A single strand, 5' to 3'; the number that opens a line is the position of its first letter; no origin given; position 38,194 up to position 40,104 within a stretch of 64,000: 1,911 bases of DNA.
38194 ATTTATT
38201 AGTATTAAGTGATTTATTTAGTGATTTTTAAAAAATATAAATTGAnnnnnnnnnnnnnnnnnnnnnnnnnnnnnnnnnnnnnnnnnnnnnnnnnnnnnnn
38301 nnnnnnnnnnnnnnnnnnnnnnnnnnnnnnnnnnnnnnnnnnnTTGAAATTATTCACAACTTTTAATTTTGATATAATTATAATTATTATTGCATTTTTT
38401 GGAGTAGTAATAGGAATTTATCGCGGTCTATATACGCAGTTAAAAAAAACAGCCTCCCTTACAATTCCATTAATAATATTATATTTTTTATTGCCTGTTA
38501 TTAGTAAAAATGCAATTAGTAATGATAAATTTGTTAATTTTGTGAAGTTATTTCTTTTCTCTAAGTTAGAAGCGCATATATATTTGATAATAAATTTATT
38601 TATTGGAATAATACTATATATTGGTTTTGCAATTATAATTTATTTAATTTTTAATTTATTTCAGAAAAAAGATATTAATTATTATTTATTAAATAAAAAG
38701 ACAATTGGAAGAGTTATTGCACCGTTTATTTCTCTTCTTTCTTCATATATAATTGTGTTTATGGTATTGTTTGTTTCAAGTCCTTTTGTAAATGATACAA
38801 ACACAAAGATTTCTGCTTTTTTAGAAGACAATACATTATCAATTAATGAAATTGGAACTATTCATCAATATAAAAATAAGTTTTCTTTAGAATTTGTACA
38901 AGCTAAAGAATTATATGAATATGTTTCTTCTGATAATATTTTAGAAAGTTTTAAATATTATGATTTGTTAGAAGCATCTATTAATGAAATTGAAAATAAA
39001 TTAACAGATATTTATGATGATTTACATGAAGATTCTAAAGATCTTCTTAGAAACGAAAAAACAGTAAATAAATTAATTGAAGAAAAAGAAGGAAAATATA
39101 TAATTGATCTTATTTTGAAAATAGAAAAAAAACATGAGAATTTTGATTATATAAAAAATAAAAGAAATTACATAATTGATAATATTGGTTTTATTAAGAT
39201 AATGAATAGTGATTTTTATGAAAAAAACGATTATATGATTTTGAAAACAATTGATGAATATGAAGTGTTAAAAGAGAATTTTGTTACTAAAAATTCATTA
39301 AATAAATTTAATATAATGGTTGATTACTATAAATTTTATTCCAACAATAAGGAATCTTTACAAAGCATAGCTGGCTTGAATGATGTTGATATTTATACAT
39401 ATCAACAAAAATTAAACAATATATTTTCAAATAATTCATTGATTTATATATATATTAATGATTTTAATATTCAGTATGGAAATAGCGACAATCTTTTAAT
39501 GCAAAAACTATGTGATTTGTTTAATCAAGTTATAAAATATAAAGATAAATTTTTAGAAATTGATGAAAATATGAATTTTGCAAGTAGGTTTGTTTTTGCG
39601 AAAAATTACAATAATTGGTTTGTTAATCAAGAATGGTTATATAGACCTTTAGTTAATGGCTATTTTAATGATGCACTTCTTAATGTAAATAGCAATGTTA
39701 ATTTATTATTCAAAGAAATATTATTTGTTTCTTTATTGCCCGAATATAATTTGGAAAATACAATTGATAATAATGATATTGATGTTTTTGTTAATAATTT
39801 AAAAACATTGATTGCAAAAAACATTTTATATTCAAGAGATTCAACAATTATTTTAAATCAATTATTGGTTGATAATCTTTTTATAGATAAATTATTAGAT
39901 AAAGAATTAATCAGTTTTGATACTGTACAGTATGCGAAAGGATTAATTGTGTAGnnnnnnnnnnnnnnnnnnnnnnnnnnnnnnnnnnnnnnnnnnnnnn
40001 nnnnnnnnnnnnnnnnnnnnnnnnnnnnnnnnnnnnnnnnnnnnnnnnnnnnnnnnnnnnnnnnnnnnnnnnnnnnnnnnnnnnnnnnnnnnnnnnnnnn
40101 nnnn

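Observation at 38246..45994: Operon of three or four unknown genes (two membrane proteins, giant coiled-coil, B3/4 domain) running into glnS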

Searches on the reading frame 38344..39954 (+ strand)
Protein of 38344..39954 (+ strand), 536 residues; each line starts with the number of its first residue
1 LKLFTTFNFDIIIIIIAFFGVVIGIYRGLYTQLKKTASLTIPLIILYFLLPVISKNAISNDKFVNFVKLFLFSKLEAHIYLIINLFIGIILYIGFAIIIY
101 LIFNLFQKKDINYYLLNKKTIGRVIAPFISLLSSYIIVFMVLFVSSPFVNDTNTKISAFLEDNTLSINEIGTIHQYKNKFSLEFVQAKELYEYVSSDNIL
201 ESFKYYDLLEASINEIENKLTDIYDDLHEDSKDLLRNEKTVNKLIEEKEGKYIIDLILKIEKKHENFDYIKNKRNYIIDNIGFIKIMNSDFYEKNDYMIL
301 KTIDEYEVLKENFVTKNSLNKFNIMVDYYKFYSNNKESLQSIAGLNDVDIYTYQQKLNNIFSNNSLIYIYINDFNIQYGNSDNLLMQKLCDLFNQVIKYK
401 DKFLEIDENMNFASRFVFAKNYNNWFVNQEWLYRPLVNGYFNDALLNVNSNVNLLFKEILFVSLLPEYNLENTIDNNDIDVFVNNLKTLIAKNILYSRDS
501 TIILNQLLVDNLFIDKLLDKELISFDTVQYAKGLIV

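Call 3: search_protein_families(library=pfam, proteins=[window:38344-39954:+], max_evalue=1)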
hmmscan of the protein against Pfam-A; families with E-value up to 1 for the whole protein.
window:38344-39954:+ (536 aa): 1 family
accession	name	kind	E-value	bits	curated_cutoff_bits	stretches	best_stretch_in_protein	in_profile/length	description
PF02674.22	Colicin_V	-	0.00073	20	29.3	1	9-151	1-124/144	Colicin V production protein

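Call 4: search_protein_families(library=ncbifam, proteins=[window:38344-39954:+], max_evalue=1)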
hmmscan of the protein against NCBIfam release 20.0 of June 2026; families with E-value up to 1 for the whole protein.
window:38344-39954:+ (536 aa): 0 families

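Call 5: find_homologous_proteins(query=window:38344-39954:+)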
Query window:38344-39954:+ (536 aa): 4 proteins with E <= 0.001 among 8000 candidates.
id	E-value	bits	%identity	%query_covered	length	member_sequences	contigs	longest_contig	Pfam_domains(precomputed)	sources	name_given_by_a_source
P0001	0.0e+0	1118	100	100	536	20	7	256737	-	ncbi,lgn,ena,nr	ncbi:MAG: hypothetical protein WCR64_04160 [Bacilli bacterium]|nr:hypothetical protein [Bacilli bact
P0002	2.3e-201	688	62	100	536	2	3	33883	-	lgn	-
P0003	1.2e-180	620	58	100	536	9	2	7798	PF02674.23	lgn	-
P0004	1.1e-157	544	51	96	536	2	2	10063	-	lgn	-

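Call 7: find_encoding_contigs(protein=P0002, flank=10000, max_places=3)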
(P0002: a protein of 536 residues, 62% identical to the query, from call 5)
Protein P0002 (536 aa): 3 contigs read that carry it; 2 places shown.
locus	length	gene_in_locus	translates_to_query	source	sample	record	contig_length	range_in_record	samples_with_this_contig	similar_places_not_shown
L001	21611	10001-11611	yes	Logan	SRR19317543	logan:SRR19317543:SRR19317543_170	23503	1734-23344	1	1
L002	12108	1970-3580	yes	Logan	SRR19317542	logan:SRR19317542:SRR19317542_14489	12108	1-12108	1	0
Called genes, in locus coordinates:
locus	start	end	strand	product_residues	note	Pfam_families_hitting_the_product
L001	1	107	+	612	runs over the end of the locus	?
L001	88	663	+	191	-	-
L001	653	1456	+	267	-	PF02457:DAC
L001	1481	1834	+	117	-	PF02142:MGS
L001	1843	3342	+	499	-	-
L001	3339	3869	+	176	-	PF01812:5-FTHF_cyc-lig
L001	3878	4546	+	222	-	PF01128:IspD, PF12804:NTP_transf_3 (weak)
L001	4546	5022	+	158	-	PF02542:YgbB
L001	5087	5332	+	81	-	PF01106:NifU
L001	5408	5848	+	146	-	-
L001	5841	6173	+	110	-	PF00575:S1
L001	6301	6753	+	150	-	PF02367:TsaE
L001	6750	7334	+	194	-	PF00814:TsaD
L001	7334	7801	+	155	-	PF00583:Acetyltransf_1, PF13673:Acetyltransf_10, PF13420:Acetyltransf_4 (weak), PF13508:Acetyltransf_7, PF08445:FR47 (faint)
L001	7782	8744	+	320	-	PF00814:TsaD, PF02543:Carbam_trans_N (weak), PF22521:HypF_C_2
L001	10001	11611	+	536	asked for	-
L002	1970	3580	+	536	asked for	-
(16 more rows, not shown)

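Call 8: find_encoding_contigs(protein=P0004, flank=10000, max_places=3)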
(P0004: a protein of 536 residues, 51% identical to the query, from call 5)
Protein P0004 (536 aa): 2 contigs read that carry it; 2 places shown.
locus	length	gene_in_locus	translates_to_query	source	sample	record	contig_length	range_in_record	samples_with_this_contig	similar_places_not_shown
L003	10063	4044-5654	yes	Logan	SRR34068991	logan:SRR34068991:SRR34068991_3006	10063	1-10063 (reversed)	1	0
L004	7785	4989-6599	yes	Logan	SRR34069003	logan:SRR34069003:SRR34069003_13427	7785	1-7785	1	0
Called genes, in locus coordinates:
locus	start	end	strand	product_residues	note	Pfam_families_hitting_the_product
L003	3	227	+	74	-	?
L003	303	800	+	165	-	PF02367:TsaE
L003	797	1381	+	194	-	PF00814:TsaD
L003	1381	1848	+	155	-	PF13420:Acetyltransf_4 (weak), PF00583:Acetyltransf_1, PF13673:Acetyltransf_10, PF13508:Acetyltransf_7, PF08445:FR47 (weak)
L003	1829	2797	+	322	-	PF00814:TsaD, PF02543:Carbam_trans_N, PF22521:HypF_C_2 (weak)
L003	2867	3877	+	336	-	PF13306:LRR_5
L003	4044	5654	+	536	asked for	-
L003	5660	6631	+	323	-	-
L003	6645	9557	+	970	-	-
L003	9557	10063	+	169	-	?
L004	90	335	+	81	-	PF01106:NifU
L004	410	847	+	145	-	-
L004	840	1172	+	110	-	PF00575:S1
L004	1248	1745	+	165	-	PF02367:TsaE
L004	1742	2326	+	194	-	PF00814:TsaD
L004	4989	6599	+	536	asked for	-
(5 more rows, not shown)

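Call 12: find_related_loci(query=A1, collection=genome_contigs, flank=10000)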
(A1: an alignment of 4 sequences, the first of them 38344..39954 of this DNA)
Query A1 (536 aa) in genome_contigs; peptide patterns used: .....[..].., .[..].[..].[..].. (x = any residue, [..] = any of these).
399 stretches matched a pattern; 3 encode a relative of the query (tblastn E <= 1e-3); 3 distinct loci.
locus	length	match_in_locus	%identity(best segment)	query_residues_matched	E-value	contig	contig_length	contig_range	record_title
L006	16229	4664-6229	25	6-514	4e-32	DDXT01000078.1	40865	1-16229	MAG TPA_asm: Bacillales bacterium UBA2253 UBA2253_contig_3708, whole genome shotgun sequence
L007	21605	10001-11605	22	3-531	9e-11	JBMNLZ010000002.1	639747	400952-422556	MAG: Bacilli bacterium isolate SBF912LR0HQ0065 contig_37960, whole genome shotgun sequence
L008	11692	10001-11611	21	3-532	3e-8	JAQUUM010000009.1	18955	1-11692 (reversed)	MAG: Bacilli bacterium isolate STD2_143 NODE_10674_length_18955_cov_6.468717_Sandtown_D2, whole genome shotgun sequence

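Call 16: search_protein_families(library=pfam, proteins=[L006:2613-4457:+, L006:4649-6355:+, L006:6374-7378:+, L006:7388-11797:+, L006:11794-12465:+, L007:10001-11644:+, L007:11619-13037:+, L007:13056-15329:+, L007:15326-15991:+], max_evalue=0.1)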
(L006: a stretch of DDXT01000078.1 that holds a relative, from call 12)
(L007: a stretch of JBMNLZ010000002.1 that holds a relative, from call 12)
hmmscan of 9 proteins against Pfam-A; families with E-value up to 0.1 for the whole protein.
L006:2613-4457:+ (614 aa): 6 families
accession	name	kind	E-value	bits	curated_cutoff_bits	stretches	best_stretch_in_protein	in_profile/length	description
PF02368.24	Big_2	-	3.8e-24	84.9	22.8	3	490-527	34-70/79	Bacterial Ig-like domain (group 2)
PF13306.12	LRR_5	-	2.7e-16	60.1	27.7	1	221-290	12-79/127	BspA type Leucine rich repeat region (6 copies)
PF22359.2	Big-like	-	9.5e-05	23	27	0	406-436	5-35/48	Bacterial Ig-like domain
PF13855.12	LRR_8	-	0.0021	18.2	27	0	229-273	11-56/61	Leucine rich repeat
PF20578.4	aBig_2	-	0.0033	17.6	27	0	476-526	21-70/89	Atrophied bacterial Ig domain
PF25354.1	Ig_NUP210_16th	-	0.087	12.8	27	0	493-521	31-59/72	NUP210-like, Ig-like domain 16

L006:4649-6355:+ (568 aa): 2 families
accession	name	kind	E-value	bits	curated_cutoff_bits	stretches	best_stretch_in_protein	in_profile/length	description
PF02674.22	Colicin_V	-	0.0069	16.8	29.3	1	9-150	1-118/144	Colicin V production protein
PF12725.13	DUF3810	-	0.031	14.1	28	1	92-226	25-151/311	Protein of unknown function (DUF3810)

L006:6374-7378:+ (334 aa): 1 family
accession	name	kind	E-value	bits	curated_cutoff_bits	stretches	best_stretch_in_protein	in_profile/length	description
PF10104.14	Brr6_like_C_C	-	0.029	14.6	25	0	190-244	2-55/133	Di-sulfide bridge nucleocytoplasmic transport domain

L006:7388-11797:+ (1469 aa): 1 family
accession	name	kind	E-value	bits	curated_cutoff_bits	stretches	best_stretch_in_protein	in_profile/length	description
PF08614.16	ATG16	-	0.0017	19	33.7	1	258-368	27-139/200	Autophagy protein 16 (ATG16)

L006:11794-12465:+ (223 aa): 1 family
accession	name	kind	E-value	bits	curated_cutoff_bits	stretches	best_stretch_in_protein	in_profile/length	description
PF03483.22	B3_4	-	2.4e-17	63.5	29.3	1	64-189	4-130/174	B3/4 domain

L007:10001-11644:+ (547 aa): 2 families
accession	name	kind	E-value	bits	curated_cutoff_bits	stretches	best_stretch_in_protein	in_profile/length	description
PF02674.22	Colicin_V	-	0.00015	22.2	29.3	1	7-138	1-121/144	Colicin V production protein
PF12725.13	DUF3810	-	0.0012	18.7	28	1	58-217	6-151/311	Protein of unknown function (DUF3810)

L007:11619-13037:+ (472 aa): 1 family
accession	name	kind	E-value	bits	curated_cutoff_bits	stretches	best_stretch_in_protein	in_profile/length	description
PF12828.12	PXB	-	0.0022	18.5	27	1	152-225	29-102/127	PX-associated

L007:13056-15329:+ (757 aa): 0 families

L007:15326-15991:+ (221 aa): 1 family
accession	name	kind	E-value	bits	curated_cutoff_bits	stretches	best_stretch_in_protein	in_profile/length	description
PF03483.22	B3_4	-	2.9e-13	50.2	29.3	1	63-188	3-129/174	B3/4 domain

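Call 21: find_encoding_contigs(protein=P0001, flank=10000, max_places=4)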
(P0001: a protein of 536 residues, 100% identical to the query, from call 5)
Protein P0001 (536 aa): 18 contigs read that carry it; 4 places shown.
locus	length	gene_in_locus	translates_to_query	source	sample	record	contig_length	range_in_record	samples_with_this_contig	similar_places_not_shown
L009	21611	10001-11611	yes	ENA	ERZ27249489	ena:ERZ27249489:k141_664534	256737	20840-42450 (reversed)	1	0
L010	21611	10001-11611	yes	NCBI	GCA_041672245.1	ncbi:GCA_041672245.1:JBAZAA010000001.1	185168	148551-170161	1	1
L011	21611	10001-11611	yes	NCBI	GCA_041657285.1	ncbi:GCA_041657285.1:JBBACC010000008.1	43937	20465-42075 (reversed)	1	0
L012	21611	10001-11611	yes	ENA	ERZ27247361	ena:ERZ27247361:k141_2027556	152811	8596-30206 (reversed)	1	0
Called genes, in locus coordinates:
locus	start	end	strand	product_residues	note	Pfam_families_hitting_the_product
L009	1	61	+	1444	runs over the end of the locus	PF00270:DEAD (faint), PF04851:ResIII (weak), PF09848:SLFN-g3_helicase (faint), PF25199:nSTAND_NTPase5 (faint)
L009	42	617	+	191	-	-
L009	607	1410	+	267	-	PF02457:DAC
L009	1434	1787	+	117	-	PF02142:MGS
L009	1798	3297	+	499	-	-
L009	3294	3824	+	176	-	PF01812:5-FTHF_cyc-lig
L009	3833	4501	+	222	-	PF01128:IspD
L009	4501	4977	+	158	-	PF02542:YgbB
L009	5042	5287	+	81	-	PF01106:NifU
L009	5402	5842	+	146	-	-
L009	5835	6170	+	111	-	PF00575:S1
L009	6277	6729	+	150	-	PF02367:TsaE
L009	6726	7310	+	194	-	PF00814:TsaD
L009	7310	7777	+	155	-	PF00583:Acetyltransf_1, PF13673:Acetyltransf_10, PF13420:Acetyltransf_4 (weak), PF13508:Acetyltransf_7, PF08445:FR47 (weak)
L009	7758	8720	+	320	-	PF00814:TsaD, PF02543:Carbam_trans_N (weak), PF22521:HypF_C_2 (weak)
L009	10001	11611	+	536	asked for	-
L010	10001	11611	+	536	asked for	-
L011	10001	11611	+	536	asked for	-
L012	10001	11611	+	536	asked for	-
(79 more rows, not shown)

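Call 24: find_homologous_proteins(query=A2, max_evalue=0.01)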
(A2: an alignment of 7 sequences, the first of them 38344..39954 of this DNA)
Query A2 (7 sequences) (536 aa, profile of the alignment): 4 proteins with E <= 0.01 among 8000 candidates.
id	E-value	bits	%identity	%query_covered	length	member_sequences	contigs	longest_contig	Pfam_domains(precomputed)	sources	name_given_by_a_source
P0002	3.2e-234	797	62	100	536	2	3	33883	-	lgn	-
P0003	8.2e-232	789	58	100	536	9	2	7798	PF02674.23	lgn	-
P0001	6.3e-227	773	100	100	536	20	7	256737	-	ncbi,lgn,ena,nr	ncbi:MAG: hypothetical protein WCR64_04160 [Bacilli bacterium]|nr:hypothetical protein [Bacilli bact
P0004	1.0e-221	756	51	96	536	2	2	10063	-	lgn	-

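Call 29: search_solved_structures(query=A2, max_evalue=10)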
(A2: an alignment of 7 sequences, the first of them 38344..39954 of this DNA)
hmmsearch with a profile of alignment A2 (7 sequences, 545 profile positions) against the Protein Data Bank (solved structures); distinct sequences matched with E-value up to 10: 3.
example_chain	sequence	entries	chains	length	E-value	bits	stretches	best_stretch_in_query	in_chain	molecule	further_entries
2rad_A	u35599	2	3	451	0.012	17.8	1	267-372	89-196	Succinoglycan biosynthesis protein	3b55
7d76_R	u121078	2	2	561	0.56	12.3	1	70-117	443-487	Adhesion G protein-coupled receptor G3; GPR97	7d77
6wvf_A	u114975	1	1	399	0.62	12.1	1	125-156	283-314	Green fluorescent protein,Disulfide bond formation protein B,Green fluorescent protein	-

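Call 33: predict_structure(alignment_id=A1)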
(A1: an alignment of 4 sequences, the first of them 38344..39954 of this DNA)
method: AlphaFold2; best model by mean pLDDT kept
length: 536 residues; sequences in the alignment: 4
mean_pLDDT: 48.9   pTM: 0.32
mean pLDDT of the five models: 48.9, 48.7, 46.8, 45.0, 43.8
residues with pLDDT >= 90: 3; 70-90: 115; 50-70: 83; < 50: 335
segments of 3 or more residues with pLDDT < 50: 1-271, 402-456, 468-470, 493-496
pLDDT, mean of each block of 10 residues (from residue 1): 29 36 33 32 34 35 36 34 41 44 40 37 32 32 28 27 26 27 29 35 41 43 43 40 36 35 40 53 63 77 87 73 76 81 77 65 64 80 67 63 40 31 29 30 37 49 59 77 77 56 73 70 81 74
secondary structure, 60 per line:
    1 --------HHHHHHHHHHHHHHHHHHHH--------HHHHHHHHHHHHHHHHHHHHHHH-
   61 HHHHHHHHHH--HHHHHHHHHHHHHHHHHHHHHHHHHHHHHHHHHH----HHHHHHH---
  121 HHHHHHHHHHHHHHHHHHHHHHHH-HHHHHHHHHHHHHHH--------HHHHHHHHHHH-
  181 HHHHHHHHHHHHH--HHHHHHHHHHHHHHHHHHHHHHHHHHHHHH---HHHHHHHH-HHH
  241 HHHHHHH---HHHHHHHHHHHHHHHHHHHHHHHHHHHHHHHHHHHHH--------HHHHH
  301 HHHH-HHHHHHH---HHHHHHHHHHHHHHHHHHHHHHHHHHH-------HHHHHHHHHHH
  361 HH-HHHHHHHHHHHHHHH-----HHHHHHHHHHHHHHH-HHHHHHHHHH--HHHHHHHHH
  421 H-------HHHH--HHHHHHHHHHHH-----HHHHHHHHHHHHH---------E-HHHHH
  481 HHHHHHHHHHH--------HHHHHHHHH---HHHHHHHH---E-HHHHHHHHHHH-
elements in order: H9-28 H37-59 H61-70 H73-106 H111-117 H121-144 H146-160 H169-179 H181-193 H196-225 H229-236 H238-247 H251-287 H296-304 H306-312 H316-342 H350-362 H364-378 H384-398 H400-409 H412-421 H429-432 H435-446 H452-464 H476-491 H500-508 H512-519 H525-535

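Call 34: search_protein_representatives(alignment_id=A1)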
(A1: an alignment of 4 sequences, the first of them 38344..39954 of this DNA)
Query: 4 sequences, 536 profile positions. Proteins with E-value up to 0.001 (for the whole library): 52; up to 1e-10: 35; up to 1e-30: 15. The best 52 are listed.
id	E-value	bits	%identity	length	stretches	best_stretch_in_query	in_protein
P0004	2.5e-275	931.0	-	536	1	1-536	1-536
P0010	1.5e-83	298.1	-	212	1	325-536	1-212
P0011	2.4e-78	280.9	-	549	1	1-513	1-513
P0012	3.8e-57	211.0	-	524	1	7-492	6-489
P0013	2.5e-53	198.4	-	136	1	1-124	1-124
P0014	1.8e-49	185.6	-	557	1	2-514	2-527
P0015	9.4e-48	180.0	-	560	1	1-524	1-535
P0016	1.8e-43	165.8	-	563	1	1-524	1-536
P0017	2.3e-43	165.5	-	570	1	1-518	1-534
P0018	4.1e-41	158.1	-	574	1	1-520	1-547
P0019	1.2e-39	153.2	-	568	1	3-509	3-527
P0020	2.1e-37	145.8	-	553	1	1-489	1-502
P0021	4.8e-37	144.6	-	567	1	1-511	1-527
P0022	1.1e-36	143.4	-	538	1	1-529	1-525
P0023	1.9e-32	129.5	-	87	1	234-319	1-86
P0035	4.8e-19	85.2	-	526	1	1-513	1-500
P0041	3.3e-14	69.3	-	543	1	2-518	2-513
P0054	8.5e-05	38.2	-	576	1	8-516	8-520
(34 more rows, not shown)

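Call 37: search_solved_structures(query=A3, max_evalue=10)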
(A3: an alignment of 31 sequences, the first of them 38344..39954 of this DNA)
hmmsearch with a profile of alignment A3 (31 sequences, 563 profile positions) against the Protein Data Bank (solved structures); distinct sequences matched with E-value up to 10: 44.
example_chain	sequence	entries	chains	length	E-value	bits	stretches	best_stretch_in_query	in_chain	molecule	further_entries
7tv4_B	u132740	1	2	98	0.01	17.7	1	306-393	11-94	NF-kappa-B essential modulator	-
4bwn_A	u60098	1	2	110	0.017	16.9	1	303-393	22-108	NF-KAPPA-B ESSENTIAL MODULATOR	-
9azj_A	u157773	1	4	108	0.037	15.8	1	308-396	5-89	NF-kappa-B essential modulator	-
1pm2_A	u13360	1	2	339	0.09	14.5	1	256-323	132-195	Ribonucleoside-diphosphate reductase 1 beta chain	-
2alx_A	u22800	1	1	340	0.09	14.5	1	256-323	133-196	Ribonucleoside-diphosphate reductase 1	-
1av8_A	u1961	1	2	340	0.09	14.5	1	256-323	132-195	RIBONUCLEOTIDE REDUCTASE R2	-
1pfr_A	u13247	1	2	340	0.093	14.5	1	256-323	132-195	PROTEIN R2 OF RIBONUCLEOTIDE REDUCTASE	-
2av8_A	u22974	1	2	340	0.095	14.5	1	256-323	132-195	RIBONUCLEOTIDE REDUCTASE R2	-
1rsr_A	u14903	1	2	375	0.1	14.4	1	256-324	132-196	Ribonucleoside-diphosphate reductase 1 beta chain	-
1yfd_A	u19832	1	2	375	0.1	14.3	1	256-323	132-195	Ribonucleoside-diphosphate reductase 1 beta chain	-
6w4x_C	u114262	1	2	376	0.11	14.3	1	256-323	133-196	Ribonucleoside-diphosphate reductase 1 subunit beta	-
5ci0_A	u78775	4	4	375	0.11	14.3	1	256-323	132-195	Ribonucleoside-diphosphate reductase 1, beta subunit, ferritin-like protein | Ribonucleoside-diphosphate reductase 1 subunit beta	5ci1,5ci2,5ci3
1pj0_A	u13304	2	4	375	0.11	14.3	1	256-323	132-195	Ribonucleoside-diphosphate reductase 1 beta chain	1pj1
1jpr_A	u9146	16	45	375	0.11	14.3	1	256-323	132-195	Protein R2 of Ribonucleotide reductase | Ribonucleotide reductase R2 | RIBONUCLEOSIDE-DIPHOSPHATE REDUCTASE 1 SUBUNIT BETA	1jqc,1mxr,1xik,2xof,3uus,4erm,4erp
1piy_A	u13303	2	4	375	0.11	14.3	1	256-323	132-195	Ribonucleoside-diphosphate reductase 1 beta chain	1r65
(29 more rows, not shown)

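Call 38: search_protein_families(library=pfam, alignment_id=A3, max_evalue=0.01)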
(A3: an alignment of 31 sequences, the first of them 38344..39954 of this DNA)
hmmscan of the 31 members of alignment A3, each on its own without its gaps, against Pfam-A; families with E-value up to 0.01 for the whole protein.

A. member 1, window:38344-39954:+ (536 aa): 1 family
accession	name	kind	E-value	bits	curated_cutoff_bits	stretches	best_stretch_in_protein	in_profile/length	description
PF02674.22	Colicin_V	-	0.00073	20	29.3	1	9-151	1-124/144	Colicin V production protein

B. families by the number of members that match (of 31 scanned): 5 families
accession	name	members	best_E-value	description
PF02674.22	Colicin_V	27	8.2e-11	Colicin V production protein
PF12725.13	DUF3810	1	1.3e-05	Protein of unknown function (DUF3810)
PF07330.17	DUF1467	1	0.0065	Protein of unknown function (DUF1467)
PF24417.1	DUF7549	1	0.009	Family of unknown function (DUF7549)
PF14302.11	DUF4377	1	0.0092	Domain of unknown function (DUF4377)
